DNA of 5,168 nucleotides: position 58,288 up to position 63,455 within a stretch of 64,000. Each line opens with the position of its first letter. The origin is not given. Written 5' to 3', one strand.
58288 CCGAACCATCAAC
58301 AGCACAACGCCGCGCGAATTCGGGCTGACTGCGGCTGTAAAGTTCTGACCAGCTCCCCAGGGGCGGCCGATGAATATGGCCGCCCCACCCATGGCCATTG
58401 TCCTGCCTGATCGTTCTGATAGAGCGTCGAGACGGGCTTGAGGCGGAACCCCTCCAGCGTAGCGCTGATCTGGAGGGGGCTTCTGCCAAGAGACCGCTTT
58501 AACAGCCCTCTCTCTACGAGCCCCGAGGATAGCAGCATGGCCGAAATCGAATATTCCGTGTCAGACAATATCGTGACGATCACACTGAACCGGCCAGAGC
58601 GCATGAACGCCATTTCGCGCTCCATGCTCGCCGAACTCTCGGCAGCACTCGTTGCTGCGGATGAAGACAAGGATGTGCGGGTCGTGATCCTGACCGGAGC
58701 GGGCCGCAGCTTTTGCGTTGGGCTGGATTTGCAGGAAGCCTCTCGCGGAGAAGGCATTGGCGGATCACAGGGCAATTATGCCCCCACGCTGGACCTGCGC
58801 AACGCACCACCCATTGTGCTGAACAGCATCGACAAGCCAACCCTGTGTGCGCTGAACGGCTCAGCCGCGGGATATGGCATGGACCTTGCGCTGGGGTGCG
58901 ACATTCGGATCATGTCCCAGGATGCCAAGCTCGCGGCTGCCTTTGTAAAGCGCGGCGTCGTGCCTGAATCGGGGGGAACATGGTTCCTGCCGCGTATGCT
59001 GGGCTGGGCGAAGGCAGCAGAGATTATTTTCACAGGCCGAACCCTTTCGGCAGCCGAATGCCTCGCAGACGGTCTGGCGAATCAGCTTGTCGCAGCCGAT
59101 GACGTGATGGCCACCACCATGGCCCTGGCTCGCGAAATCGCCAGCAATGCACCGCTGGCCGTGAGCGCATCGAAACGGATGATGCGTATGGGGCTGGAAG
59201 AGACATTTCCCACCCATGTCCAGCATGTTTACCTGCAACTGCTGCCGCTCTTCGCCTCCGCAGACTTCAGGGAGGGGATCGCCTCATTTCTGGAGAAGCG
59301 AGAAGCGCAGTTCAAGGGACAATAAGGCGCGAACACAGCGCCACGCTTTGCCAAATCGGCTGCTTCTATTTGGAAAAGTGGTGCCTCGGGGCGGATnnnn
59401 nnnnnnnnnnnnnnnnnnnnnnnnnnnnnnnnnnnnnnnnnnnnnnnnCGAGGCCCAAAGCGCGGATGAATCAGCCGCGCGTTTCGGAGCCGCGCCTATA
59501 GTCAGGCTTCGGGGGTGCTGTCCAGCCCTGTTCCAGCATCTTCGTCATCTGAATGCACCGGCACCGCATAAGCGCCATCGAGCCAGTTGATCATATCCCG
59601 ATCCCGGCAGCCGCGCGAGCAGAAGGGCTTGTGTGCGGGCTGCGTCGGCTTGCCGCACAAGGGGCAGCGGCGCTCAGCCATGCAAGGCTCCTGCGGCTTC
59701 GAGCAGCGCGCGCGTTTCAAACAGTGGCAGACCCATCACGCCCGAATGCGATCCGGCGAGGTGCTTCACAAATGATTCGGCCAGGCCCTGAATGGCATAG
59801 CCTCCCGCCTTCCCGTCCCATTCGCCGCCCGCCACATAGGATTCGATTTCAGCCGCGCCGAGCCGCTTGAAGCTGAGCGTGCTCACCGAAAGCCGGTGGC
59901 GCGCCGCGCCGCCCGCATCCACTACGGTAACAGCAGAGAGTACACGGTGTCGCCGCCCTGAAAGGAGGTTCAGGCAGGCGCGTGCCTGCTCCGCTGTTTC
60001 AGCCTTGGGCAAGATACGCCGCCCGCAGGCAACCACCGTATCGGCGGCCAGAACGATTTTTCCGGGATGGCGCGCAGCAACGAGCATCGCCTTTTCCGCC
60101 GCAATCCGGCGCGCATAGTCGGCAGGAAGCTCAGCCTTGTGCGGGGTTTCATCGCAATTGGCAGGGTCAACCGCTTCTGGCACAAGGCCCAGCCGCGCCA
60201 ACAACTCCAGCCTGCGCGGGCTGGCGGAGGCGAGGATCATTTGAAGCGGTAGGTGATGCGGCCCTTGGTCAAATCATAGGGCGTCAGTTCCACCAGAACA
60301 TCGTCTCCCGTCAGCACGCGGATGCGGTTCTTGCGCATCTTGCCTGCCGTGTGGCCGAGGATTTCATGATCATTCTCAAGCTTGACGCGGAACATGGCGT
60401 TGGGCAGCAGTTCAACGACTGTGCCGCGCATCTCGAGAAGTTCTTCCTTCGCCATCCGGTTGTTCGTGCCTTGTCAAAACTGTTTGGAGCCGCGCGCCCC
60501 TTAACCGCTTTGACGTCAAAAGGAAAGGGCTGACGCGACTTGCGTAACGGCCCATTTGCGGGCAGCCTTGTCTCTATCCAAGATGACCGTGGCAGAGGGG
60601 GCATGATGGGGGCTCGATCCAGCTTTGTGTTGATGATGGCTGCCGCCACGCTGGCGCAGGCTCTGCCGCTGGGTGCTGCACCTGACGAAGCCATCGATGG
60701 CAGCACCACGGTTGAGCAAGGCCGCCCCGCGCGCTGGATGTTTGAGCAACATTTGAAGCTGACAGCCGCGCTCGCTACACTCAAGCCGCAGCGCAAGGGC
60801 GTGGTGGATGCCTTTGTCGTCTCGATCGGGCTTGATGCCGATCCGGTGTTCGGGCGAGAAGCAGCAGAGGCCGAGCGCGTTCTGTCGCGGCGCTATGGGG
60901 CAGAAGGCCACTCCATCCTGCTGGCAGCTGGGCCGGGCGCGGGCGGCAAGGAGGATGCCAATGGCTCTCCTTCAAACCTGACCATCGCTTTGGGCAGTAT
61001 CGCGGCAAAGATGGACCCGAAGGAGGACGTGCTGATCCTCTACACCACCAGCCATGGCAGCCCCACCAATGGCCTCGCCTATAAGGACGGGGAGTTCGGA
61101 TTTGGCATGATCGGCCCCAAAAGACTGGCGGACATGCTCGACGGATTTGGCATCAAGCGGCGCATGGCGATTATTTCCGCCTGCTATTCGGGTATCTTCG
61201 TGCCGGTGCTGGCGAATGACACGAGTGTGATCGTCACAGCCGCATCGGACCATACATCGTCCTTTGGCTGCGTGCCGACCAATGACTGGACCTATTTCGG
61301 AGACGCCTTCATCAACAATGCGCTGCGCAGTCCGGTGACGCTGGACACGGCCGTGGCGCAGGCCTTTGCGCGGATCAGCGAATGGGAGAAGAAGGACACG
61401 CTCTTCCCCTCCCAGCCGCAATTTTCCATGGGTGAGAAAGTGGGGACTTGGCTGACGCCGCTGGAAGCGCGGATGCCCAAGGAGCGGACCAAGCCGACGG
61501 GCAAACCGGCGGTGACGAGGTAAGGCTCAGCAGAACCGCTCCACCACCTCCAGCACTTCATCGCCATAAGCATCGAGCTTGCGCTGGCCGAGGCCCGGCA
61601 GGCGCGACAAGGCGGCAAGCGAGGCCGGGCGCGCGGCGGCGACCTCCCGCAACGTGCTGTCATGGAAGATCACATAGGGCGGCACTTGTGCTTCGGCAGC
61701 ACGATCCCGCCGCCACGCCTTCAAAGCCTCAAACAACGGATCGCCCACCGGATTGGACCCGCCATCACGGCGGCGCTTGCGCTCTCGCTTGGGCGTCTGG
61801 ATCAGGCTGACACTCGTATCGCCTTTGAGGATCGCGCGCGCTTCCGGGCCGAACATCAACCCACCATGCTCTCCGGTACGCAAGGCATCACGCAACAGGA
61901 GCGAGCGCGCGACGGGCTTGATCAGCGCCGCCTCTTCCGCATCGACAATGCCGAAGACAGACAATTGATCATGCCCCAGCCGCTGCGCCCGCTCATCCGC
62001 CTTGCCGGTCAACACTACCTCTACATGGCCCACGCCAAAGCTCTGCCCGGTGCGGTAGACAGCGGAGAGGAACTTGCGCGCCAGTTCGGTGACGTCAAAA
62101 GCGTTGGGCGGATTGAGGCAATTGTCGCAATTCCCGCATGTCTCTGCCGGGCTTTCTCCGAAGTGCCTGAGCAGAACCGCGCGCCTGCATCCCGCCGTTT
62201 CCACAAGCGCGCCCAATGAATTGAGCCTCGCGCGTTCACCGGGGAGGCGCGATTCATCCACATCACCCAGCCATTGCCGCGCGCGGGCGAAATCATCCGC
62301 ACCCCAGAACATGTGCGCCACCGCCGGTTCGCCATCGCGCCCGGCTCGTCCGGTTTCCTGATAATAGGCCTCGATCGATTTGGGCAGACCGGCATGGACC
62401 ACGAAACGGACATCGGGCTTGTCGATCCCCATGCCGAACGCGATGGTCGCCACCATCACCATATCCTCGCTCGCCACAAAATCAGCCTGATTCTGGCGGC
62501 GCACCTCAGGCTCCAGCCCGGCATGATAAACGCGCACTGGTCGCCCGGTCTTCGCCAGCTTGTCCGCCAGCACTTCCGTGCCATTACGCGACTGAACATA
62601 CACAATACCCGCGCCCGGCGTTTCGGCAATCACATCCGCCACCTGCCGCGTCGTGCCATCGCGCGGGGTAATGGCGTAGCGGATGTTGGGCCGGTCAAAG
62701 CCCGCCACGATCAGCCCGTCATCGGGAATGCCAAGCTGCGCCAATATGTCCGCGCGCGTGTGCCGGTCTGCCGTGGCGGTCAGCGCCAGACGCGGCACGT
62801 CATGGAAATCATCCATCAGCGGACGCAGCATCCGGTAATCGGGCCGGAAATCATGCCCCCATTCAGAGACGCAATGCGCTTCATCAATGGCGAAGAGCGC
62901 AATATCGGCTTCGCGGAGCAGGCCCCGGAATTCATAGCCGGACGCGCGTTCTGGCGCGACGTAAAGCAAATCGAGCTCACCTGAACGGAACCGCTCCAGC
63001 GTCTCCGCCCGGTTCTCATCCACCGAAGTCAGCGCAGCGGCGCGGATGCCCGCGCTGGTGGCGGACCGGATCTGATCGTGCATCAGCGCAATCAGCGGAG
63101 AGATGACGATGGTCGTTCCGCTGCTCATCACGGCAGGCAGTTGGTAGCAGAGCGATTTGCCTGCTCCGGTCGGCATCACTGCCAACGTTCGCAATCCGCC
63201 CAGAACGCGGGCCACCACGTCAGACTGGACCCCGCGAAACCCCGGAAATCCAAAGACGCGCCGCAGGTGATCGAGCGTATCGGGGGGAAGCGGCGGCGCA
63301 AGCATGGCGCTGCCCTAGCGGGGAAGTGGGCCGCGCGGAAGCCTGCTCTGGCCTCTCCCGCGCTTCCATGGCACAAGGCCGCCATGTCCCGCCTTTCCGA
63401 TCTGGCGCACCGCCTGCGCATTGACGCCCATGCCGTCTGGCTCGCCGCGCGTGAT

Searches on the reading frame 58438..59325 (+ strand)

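Call 84: search_protein_families(library=pfam, proteins=[window:58438-59325:+], max_evalue=0.00001)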
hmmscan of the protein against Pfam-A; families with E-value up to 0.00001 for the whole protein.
window:58438-59325:+ (295 aa): 2 families
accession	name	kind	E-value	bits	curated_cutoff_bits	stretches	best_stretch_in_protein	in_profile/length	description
PF00378.25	ECH_1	-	4.1e-59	200.4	27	1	42-295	3-251/251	Enoyl-CoA hydratase/isomerase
PF16113.10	ECH_2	-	2.8e-33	116.3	27.2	1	47-232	3-186/335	Enoyl-CoA hydratase/isomerase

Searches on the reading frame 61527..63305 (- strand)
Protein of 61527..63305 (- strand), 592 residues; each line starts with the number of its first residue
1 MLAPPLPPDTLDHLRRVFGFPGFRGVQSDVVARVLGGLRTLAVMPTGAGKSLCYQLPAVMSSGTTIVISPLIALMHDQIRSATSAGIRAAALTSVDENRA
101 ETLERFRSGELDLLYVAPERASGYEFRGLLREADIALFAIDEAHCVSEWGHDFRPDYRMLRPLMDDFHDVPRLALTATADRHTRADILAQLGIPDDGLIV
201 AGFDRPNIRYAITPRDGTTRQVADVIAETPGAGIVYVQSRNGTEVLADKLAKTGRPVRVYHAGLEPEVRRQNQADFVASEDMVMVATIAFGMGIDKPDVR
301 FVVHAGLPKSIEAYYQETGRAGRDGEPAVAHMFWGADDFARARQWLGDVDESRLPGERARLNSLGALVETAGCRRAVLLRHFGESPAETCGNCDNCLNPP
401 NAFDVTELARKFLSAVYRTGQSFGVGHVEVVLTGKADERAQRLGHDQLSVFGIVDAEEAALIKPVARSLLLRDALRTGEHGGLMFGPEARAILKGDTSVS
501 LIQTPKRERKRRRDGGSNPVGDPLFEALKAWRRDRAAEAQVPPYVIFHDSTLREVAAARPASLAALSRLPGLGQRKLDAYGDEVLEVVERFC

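Call 84: search_protein_families(library=pfam, proteins=[window:61527-63305:-], max_evalue=0.00001)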
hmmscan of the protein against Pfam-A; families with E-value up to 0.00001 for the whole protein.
window:61527-63305:- (592 aa): 5 families
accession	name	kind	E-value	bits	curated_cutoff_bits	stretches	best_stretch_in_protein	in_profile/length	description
PF09382.16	RQC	-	6e-25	87.7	23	1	399-508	1-112/114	RQC domain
PF00570.28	HRDC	-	2e-23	82.6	23.8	1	524-588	4-68/68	HRDC domain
PF00270.35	DEAD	-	8.9e-22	78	26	1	26-181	3-162/167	DEAD/DEAH box helicase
PF00271.37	Helicase_C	-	1.7e-19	70.5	23.5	1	227-325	12-110/110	Helicase conserved C-terminal domain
PF16124.10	RecQ_Zn_bind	-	3.4e-13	50.6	25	1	337-397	2-66/66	RecQ zinc-binding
